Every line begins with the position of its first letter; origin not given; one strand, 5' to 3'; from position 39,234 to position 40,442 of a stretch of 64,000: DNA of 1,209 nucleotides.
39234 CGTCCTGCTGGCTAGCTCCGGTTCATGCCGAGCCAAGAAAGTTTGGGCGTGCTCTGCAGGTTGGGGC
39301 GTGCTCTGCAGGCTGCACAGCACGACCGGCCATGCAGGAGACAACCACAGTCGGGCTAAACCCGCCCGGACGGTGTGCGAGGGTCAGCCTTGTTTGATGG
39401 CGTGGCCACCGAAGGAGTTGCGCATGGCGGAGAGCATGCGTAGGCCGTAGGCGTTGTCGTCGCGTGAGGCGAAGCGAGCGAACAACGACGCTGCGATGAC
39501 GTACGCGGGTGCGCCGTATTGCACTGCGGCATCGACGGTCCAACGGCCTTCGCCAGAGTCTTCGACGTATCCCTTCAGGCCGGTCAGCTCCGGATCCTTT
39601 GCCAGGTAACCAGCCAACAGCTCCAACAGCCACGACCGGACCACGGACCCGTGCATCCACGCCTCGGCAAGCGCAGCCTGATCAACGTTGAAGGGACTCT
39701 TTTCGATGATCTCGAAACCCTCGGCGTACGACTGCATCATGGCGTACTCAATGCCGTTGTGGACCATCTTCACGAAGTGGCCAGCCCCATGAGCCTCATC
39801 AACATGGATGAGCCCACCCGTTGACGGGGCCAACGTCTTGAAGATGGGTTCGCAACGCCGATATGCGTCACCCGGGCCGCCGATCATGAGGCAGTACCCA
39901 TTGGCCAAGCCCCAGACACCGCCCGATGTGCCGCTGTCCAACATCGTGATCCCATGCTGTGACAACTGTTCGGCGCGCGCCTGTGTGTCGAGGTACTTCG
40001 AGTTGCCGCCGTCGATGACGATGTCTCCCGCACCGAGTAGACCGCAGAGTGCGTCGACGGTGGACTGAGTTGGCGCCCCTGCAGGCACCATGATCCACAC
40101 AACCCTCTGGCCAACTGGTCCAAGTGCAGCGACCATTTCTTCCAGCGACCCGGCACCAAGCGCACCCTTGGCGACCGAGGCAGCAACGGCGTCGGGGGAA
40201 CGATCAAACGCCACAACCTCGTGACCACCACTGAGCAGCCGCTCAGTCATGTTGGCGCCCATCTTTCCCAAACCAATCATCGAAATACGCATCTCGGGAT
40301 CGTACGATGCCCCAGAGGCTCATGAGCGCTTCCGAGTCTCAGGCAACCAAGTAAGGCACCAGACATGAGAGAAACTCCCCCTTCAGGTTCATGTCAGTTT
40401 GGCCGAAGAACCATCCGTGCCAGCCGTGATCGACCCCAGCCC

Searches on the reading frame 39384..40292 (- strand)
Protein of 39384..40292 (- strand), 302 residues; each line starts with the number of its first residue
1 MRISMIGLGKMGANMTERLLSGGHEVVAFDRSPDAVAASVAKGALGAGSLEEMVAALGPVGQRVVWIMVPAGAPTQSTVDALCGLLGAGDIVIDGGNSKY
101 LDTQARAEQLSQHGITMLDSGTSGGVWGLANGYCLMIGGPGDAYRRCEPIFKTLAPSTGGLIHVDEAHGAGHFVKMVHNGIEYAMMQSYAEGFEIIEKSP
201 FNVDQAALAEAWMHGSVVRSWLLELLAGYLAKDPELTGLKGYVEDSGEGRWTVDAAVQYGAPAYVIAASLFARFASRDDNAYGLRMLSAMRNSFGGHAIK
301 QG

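Call 4: search_protein_families(library=pfam, proteins=[window:39384-40292:-], max_evalue=0.01)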
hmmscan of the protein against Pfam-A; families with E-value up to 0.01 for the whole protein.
window:39384-40292:- (302 aa): 6 families
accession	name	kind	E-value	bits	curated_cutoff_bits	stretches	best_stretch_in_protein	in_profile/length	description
PF03446.21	NAD_binding_2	-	6e-41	140.6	21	1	2-156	1-154/161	NAD binding domain of 6-phosphogluconate dehydrogenase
PF00393.24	6PGD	-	1e-20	74.7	27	1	171-279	1-116/290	6-phosphogluconate dehydrogenase, C-terminal domain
PF03807.23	F420_oxidored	-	6.5e-05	23.9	21.6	1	2-47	1-48/94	NADP oxidoreductase coenzyme F420-dependent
PF02826.25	2-Hacid_dh_C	-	0.0004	20.2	25.1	1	2-116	38-147/178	D-isomer specific 2-hydroxyacid dehydrogenase, NAD binding domain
PF02254.24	TrkA_N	-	0.0021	18.8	23.8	1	6-44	4-42/116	TrkA-N domain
PF02737.24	3HCDH_N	-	0.0058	17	22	1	3-42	2-41/180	3-hydroxyacyl-CoA dehydrogenase, NAD binding domain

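Call 5: search_protein_families(library=ncbifam, proteins=[window:39384-40292:-], max_evalue=0.01)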
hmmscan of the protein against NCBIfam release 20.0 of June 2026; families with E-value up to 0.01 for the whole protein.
window:39384-40292:- (302 aa): 15 families
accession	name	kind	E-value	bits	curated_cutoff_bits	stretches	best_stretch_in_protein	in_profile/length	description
NF007161.0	PRK09599.1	subfamily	5.8e-123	409.9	271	1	1-301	1-300/302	NADP-dependent phosphogluconate dehydrogenase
TIGR00872.1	gnd_rel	equivalog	1.2e-107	359.6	297.2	1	1-301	1-297/299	phosphogluconate dehydrogenase (NAD(+)-dependent, decarboxylating)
NF006765.0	PRK09287.1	equivalog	1.2e-58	199.2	413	1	2-278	5-293/476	NADP-dependent phosphogluconate dehydrogenase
TIGR00873.1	gnd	equivalog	8.6e-55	186.4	426.7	1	3-277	2-287/467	decarboxylating NADP(+)-dependent phosphogluconate dehydrogenase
TIGR01692.1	HIBADH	equivalog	1.4e-21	77.1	291.6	1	6-224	2-212/288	3-hydroxyisobutyrate dehydrogenase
TIGR01505.1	tartro_sem_red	equivalog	5.6e-20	71.7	340.75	1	3-223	2-214/291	2-hydroxy-3-oxopropionate reductase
NF008592.0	PRK11559.1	equivalog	6.2e-20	71.7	397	1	1-205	3-202/296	2-hydroxy-3-oxopropionate reductase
NF012005.0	PRK15461.1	equivalog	9.5e-17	61.1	348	1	2-206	3-202/298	sulfolactaldehyde 3-reductase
NF043037.1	ThreonDh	equivalog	5.2e-15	55.6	350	1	2-198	4-196/297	L-threonate dehydrogenase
NF011633.0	PRK15059.1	equivalog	1.6e-08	34.1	451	1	1-182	1-176/292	2-hydroxy-3-oxopropionate reductase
NF042925.1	FHMPC_DH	equivalog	6.8e-06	25.6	500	1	1-51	1-51/304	5-formyl-3-hydroxy-2-methylpyridine 4-carboxylate 5-dehydrogenase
TIGR02279.1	PaaC-3OHAcCoADH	equivalog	0.0045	15.9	669.4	1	2-41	7-46/503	3-hydroxyacyl-CoA dehydrogenase PaaH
TIGR03026.1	NDP-sugDHase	subfamily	0.006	15.4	189.8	1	1-37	1-37/413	nucleotide sugar dehydrogenase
NF006409.0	PRK08655.1-3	equivalog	0.0071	15.9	310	1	1-94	1-89/290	prephenate dehydrogenase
NF007039.0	PRK09496.3-2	equivalog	0.0094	14.8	293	0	1-37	1-37/446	Trk system potassium transporter TrkA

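Call 51: find_homologous_proteins(query=window:39384-40292:-, max_evalue=1e-60)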
Query window:39384-40292:- (302 aa): 7977 proteins with E <= 1e-60 among 8000 candidates; the best 120 are listed.
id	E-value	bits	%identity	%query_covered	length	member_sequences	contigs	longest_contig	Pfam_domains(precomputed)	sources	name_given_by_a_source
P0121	2.4e-194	663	100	99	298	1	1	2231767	PF03446.22,PF00393.25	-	-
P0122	7.5e-182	622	92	100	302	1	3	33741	PF03446.22,PF00393.25,PF03807.24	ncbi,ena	-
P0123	1.9e-181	620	92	100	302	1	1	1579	PF03446.22,PF00393.25,PF03807.24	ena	-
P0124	1.9e-178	611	91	100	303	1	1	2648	PF03446.22,PF00393.25,PF03807.24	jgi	jgi:6-phosphogluconate dehydrogenase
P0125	3.4e-176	603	89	100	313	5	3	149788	PF03446.22,PF00393.25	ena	-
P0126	5.6e-172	589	88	100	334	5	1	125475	PF03446.22,PF00393.25,PF03807.24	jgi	jgi:6-phosphogluconate dehydrogenase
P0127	1.2e-171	588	88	100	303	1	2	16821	PF03446.22,PF00393.25,PF03807.24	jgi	jgi:6-phosphogluconate dehydrogenase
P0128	1.3e-171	588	88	100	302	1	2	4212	PF03446.22,PF00393.25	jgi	jgi:6-phosphogluconate dehydrogenase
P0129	1.4e-171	588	88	100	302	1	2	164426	PF03446.22,PF00393.25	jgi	jgi:6-phosphogluconate dehydrogenase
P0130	4.0e-171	586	88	100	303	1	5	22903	PF03446.22,PF00393.25,PF03807.24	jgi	jgi:6-phosphogluconate dehydrogenase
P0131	5.2e-168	576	86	100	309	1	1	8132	PF03446.22,PF00393.25,PF03807.24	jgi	jgi:6-phosphogluconate dehydrogenase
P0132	5.0e-167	573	85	100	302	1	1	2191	PF03446.22,PF00393.25,PF03807.24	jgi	jgi:6-phosphogluconate dehydrogenase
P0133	5.6e-167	573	84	100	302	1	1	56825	PF03446.22,PF02826.26,PF00393.25,PF03807.24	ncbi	-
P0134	3.2e-166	570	87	98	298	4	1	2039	PF03446.22,PF00393.25,PF03807.24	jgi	jgi:6-phosphogluconate dehydrogenase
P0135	3.7e-162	557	83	100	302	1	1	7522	PF03446.22,PF00393.25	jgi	jgi:6-phosphogluconate dehydrogenase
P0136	8.3e-162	556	82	100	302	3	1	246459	PF03446.22,PF00393.25,PF03807.24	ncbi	-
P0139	5.0e-156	537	80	100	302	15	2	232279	PF03446.22,PF00393.25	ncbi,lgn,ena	-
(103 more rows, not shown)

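Call 52: find_encoding_contigs(protein=P0125, flank=5000, max_places=1)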
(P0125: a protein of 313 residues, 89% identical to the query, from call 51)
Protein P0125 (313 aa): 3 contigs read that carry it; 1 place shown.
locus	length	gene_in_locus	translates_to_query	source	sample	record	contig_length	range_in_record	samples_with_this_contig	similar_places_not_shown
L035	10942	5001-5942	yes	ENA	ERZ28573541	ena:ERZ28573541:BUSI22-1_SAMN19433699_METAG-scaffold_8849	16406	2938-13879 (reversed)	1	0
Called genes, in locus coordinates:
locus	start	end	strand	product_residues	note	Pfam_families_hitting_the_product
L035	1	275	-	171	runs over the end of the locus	-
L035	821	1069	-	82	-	-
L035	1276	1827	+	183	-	PF00117:GATase, PF07722:Peptidase_C26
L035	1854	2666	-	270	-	PF00378:ECH_1, PF16113:ECH_2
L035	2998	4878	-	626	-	PF00989:PAS (faint), PF13188:PAS_8 (faint), PF08447:PAS_3 (faint), PF13426:PAS_9 (faint), PF08448:PAS_4, PF00990:GGDEF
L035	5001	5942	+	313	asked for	PF03446:NAD_binding_2, PF00393:6PGD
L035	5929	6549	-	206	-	PF13193:AMP-binding_C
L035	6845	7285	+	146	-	-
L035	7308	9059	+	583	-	PF09972:DUF2207, PF20990:DUF2207_C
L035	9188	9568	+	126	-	-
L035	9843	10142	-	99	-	PF03960:ArsC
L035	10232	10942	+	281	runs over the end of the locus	-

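Call 53: find_encoding_contigs(protein=P0129, flank=5000, max_places=1)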
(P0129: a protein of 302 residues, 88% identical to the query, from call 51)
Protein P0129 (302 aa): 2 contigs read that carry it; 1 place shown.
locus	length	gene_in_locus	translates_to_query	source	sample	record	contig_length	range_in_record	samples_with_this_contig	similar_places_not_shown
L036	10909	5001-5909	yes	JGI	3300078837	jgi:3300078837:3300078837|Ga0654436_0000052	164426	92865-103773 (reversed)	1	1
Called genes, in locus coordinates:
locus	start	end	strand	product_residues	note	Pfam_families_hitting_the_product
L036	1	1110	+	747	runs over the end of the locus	PF04715:, PF00425:Chorismate_bind, PF00117:GATase, PF07722:Peptidase_C26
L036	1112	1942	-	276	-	PF00378:ECH_1, PF16113:ECH_2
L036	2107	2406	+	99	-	-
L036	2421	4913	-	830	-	PF00989:PAS (weak), PF08448:PAS_4 (weak), PF13188:PAS_8 (faint), PF00989:PAS, PF08448:PAS_4, PF13426:PAS_9, PF08447:PAS_3, PF00990:GGDEF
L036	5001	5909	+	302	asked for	PF03446:NAD_binding_2, PF00393:6PGD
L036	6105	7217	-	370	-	PF00296:Bac_luciferase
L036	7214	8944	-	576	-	PF00501:AMP-binding, PF13193:AMP-binding_C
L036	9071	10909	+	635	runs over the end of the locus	PF09972:DUF2207, PF20990:DUF2207_C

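Call 54: find_encoding_contigs(protein=P0136, flank=5000, max_places=1)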
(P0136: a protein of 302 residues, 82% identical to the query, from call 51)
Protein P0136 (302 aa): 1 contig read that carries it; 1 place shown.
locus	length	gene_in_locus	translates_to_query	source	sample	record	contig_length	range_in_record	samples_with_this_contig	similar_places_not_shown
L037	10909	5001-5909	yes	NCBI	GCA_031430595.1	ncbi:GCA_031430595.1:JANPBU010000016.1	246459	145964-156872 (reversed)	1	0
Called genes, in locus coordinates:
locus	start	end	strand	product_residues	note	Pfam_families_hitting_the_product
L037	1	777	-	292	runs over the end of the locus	PF02423:OCD_Mu_crystall, PF01488:Shikimate_DH (weak)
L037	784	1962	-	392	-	PF00155:Aminotran_1_2, PF00266:Aminotran_5 (faint)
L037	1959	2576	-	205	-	PF08348:PAS_6, PF13309:HTH_22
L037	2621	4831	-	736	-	PF00989:PAS (weak), PF13188:PAS_8 (faint), PF13426:PAS_9, PF00989:PAS, PF08448:PAS_4, PF08447:PAS_3 (weak), PF00990:GGDEF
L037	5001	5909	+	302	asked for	PF03446:NAD_binding_2, PF03807:F420_oxidored (weak), PF00393:6PGD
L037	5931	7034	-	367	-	PF00296:Bac_luciferase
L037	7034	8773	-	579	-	PF00501:AMP-binding, PF13193:AMP-binding_C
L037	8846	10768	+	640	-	PF09972:DUF2207, PF20990:DUF2207_C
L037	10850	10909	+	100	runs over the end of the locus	PF03960:ArsC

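Call 55: find_encoding_contigs(protein=P0139, flank=5000, max_places=1)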
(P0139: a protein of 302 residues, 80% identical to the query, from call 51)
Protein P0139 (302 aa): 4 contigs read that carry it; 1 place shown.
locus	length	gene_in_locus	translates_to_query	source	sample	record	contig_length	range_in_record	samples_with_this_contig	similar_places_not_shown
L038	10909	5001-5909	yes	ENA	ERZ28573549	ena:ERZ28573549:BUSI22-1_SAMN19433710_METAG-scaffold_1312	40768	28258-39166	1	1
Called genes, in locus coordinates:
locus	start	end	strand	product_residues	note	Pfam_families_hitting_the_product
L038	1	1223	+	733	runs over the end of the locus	PF04715:, PF00425:Chorismate_bind, PF00117:GATase, PF07722:Peptidase_C26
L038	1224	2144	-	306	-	PF00378:ECH_1, PF16113:ECH_2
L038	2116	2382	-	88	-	PF04226:Transgly_assoc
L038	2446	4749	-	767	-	PF00989:PAS, PF08448:PAS_4, PF13426:PAS_9 (weak), PF08447:PAS_3, PF00990:GGDEF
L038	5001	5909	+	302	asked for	PF03446:NAD_binding_2, PF00393:6PGD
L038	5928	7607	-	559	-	PF00501:AMP-binding, PF13193:AMP-binding_C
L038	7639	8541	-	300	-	PF00296:Bac_luciferase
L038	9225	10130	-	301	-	-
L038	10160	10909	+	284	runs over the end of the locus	PF00005:ABC_tran, PF13304:AAA_21 (faint)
